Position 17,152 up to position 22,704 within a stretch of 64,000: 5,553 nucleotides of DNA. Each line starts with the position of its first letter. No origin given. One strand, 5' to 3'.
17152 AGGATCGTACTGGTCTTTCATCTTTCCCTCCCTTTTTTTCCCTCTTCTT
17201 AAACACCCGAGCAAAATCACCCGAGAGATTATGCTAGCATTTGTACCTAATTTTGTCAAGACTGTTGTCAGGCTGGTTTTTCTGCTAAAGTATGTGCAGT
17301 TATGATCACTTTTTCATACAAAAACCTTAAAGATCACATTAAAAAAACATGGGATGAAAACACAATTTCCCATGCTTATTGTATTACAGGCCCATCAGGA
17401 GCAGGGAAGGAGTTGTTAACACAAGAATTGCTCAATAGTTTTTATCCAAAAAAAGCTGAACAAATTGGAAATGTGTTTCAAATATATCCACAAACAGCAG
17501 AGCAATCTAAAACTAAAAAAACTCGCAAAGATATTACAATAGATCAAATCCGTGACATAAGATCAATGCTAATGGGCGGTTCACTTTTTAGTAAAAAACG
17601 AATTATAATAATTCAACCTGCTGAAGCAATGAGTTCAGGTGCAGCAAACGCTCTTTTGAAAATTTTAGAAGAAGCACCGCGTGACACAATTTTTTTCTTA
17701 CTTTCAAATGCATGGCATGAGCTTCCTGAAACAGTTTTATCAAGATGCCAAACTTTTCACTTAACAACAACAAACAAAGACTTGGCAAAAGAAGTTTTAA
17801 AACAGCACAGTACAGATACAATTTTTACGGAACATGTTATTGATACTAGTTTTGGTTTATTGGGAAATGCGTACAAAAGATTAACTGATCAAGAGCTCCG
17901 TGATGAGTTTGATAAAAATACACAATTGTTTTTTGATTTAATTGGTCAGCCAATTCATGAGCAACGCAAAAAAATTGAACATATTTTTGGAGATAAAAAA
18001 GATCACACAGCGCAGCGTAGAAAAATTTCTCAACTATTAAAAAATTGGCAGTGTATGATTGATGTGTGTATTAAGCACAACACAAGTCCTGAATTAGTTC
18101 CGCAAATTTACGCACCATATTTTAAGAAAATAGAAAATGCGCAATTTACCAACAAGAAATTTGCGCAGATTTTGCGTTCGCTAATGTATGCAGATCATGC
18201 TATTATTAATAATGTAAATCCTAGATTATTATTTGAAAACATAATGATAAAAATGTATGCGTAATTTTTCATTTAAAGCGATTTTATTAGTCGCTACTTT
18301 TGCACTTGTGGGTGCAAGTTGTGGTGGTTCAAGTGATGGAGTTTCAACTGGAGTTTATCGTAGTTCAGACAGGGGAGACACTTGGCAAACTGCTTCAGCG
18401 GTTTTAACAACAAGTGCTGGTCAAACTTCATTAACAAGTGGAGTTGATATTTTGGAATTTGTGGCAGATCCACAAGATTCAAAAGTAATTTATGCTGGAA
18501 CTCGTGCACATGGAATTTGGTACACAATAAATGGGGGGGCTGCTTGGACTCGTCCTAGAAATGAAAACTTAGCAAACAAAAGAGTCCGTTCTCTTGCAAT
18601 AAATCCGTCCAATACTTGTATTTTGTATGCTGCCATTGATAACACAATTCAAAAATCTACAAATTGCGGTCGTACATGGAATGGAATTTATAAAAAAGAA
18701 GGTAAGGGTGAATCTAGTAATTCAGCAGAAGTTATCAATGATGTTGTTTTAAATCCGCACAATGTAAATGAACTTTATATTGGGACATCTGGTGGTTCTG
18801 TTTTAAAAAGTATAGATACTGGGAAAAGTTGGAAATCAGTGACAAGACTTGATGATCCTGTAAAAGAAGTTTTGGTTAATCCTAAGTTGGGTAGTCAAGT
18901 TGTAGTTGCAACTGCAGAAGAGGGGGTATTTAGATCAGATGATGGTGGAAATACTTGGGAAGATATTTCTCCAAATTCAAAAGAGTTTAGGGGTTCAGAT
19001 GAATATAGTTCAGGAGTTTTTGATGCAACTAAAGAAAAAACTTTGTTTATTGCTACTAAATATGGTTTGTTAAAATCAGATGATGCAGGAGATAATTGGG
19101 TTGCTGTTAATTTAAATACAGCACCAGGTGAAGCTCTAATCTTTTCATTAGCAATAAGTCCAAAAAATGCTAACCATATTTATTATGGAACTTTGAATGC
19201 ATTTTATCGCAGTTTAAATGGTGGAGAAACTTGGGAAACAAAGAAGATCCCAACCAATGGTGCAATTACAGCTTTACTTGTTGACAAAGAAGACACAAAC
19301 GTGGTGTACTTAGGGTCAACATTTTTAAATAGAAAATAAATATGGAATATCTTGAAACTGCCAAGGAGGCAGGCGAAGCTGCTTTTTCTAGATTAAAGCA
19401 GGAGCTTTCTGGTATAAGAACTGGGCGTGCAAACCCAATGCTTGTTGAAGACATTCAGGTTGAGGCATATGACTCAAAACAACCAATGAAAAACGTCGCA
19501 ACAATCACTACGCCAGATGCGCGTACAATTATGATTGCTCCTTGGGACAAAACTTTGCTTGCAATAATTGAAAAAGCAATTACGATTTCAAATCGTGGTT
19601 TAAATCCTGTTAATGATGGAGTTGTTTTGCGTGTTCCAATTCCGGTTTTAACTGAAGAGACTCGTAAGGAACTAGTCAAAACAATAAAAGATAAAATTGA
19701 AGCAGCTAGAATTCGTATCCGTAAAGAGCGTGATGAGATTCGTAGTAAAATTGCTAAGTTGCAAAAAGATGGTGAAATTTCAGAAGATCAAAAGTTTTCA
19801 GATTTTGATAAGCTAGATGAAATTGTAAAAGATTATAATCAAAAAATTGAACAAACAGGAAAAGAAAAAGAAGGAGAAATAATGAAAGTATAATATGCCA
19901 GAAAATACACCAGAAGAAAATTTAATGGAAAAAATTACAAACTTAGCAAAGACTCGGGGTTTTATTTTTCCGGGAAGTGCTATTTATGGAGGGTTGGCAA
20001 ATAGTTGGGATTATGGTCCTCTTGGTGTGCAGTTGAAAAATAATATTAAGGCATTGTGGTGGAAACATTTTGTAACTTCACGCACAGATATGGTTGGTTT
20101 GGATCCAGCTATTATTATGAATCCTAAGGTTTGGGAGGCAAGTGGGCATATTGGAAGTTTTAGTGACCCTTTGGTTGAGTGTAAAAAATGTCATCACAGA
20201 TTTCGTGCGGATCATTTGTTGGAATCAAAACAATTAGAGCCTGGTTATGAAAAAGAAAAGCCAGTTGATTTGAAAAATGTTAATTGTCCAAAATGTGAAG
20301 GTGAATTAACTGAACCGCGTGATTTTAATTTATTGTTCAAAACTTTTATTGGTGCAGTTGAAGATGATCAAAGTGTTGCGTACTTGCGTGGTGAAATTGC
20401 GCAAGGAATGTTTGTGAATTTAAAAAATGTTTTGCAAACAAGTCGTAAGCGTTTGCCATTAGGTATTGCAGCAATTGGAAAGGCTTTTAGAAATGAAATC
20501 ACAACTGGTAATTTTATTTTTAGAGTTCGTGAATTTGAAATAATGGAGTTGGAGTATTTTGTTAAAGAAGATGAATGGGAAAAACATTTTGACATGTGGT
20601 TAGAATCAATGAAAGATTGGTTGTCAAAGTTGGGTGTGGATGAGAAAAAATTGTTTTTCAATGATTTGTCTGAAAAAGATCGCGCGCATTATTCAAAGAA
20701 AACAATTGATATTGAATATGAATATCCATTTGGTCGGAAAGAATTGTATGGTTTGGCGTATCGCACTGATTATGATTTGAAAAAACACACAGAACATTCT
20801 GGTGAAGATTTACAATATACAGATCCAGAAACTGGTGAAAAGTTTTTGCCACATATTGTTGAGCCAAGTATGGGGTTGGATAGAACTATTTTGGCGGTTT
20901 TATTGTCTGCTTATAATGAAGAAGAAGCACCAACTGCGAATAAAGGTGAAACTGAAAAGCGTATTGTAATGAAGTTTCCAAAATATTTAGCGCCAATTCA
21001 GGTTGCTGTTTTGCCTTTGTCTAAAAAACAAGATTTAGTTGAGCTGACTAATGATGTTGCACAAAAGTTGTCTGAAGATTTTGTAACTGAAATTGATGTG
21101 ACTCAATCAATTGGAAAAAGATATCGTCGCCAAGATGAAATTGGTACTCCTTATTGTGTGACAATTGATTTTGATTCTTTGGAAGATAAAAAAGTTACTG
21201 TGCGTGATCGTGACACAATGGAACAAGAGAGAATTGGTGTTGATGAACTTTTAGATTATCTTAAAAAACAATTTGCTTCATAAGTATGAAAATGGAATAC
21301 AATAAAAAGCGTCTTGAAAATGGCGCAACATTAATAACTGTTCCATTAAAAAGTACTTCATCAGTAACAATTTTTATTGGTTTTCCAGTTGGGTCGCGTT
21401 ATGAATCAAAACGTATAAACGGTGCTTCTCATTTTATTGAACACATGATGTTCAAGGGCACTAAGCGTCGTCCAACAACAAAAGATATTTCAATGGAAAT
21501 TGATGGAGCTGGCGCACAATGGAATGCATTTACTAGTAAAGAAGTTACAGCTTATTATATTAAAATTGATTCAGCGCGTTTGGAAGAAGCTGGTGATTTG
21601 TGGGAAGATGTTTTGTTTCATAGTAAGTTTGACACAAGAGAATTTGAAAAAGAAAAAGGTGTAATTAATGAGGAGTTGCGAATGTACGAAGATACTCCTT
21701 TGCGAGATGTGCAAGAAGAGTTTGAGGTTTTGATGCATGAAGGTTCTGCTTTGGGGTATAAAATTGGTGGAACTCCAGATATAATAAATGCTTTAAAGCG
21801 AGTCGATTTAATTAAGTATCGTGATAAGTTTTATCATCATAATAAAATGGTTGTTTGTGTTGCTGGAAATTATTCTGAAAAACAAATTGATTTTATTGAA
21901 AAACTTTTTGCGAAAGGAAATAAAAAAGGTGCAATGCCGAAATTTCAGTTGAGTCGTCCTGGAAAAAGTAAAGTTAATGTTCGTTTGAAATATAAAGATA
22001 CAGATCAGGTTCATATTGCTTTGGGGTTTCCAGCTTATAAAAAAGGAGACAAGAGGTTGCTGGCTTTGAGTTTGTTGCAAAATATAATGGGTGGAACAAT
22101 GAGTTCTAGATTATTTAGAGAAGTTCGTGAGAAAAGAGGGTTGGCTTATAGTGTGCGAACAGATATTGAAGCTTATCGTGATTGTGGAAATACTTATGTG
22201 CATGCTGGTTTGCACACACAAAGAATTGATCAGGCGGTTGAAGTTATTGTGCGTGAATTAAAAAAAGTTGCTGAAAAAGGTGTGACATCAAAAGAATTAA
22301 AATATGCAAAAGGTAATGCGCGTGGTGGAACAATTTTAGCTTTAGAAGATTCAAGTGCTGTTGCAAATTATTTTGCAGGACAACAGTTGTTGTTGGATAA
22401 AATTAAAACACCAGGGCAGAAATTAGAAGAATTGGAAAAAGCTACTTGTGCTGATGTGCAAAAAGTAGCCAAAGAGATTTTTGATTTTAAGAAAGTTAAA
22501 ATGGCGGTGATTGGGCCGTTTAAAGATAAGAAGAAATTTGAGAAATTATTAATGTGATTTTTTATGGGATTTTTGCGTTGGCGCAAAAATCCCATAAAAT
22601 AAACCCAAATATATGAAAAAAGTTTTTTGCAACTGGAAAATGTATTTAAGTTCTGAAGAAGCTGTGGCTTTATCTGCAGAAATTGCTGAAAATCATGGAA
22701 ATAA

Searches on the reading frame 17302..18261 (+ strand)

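Call 72: search_protein_families(library=pfam, proteins=[window:17302-18261:+], max_evalue=0.00001)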
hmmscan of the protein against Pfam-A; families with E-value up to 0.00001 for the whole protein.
window:17302-18261:+ (320 aa): 1 family
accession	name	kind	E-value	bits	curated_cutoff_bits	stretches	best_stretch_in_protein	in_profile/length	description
PF13177.12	DNA_pol3_delta2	-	1.4e-28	100.3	27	1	8-156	4-159/161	DNA polymerase III, delta subunit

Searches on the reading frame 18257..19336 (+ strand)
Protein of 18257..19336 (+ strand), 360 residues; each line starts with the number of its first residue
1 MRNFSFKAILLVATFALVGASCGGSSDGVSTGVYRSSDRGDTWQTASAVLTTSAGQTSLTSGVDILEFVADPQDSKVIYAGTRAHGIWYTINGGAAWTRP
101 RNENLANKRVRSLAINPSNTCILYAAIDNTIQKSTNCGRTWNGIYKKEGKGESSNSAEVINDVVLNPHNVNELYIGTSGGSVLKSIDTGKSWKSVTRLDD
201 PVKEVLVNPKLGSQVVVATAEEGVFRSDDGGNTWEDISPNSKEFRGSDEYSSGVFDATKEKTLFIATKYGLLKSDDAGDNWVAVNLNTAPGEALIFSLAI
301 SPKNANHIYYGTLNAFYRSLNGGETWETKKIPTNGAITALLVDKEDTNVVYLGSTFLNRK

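Call 72: search_protein_families(library=pfam, proteins=[window:18257-19336:+], max_evalue=0.00001)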
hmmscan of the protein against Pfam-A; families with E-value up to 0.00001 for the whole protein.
window:18257-19336:+ (360 aa): 3 families
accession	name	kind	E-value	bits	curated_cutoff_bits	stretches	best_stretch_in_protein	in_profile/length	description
PF15902.12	Sortilin-Vps10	-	5.8e-26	91.7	33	3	33-145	3-113/446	Sortilin, neurotensin receptor 3,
PF14870.12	PSII_BNR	-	7.1e-12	45.6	27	1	220-341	36-152/303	Photosynthesis system II assembly factor YCF48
PF24316.1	Tli3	-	3.1e-06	28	27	0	116-159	72-114/129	T6SS Tli3 immunity protein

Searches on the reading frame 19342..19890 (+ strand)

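Call 72: search_protein_families(library=pfam, proteins=[window:19342-19890:+], max_evalue=0.00001)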
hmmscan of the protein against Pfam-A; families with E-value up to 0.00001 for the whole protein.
window:19342-19890:+ (183 aa): 1 family
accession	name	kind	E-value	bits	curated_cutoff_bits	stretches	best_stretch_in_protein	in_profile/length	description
PF01765.24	RRF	-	2.4e-52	177.5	29.7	1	18-181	1-164/164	Ribosome recycling factor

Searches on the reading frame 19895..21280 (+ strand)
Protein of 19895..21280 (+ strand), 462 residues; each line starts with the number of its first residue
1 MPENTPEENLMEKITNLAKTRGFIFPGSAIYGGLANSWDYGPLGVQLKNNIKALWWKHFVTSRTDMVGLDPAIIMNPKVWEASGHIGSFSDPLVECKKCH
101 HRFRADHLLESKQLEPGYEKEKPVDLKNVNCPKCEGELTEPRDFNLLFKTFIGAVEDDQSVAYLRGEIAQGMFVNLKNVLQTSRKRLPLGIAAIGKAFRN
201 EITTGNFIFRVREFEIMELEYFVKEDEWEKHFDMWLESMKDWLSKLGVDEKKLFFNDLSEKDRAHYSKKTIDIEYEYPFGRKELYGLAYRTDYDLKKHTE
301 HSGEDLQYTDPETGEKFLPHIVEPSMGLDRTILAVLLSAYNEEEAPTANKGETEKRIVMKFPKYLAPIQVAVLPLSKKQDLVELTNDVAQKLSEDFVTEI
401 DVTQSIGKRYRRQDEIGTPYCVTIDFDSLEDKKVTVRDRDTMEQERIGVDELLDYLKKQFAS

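Call 72: search_protein_families(library=pfam, proteins=[window:19895-21280:+], max_evalue=0.00001)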
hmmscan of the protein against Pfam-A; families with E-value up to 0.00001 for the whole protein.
window:19895-21280:+ (462 aa): 2 families
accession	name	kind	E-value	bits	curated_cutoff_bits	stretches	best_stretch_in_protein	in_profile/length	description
PF03129.25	HGTP_anticodon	-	3.1e-25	88.6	21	1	369-458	1-93/94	Anticodon binding domain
PF00587.30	tRNA-synt_2b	-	1.5e-12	48.4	29.3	1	176-336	25-176/179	tRNA synthetase class II core domain (G, H, P, S and T)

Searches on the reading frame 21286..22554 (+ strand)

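Call 72: search_protein_families(library=pfam, proteins=[window:21286-22554:+], max_evalue=0.00001)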
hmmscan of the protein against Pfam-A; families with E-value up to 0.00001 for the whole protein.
window:21286-22554:+ (423 aa): 2 families
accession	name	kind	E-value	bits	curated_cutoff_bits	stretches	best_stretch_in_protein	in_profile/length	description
PF05193.26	Peptidase_M16_C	-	4.2e-40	138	23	1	172-342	4-178/181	Peptidase M16 inactive domain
PF00675.25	Peptidase_M16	-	9.4e-33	113.7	22.3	1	23-144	9-129/149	Insulinase (Peptidase family M16)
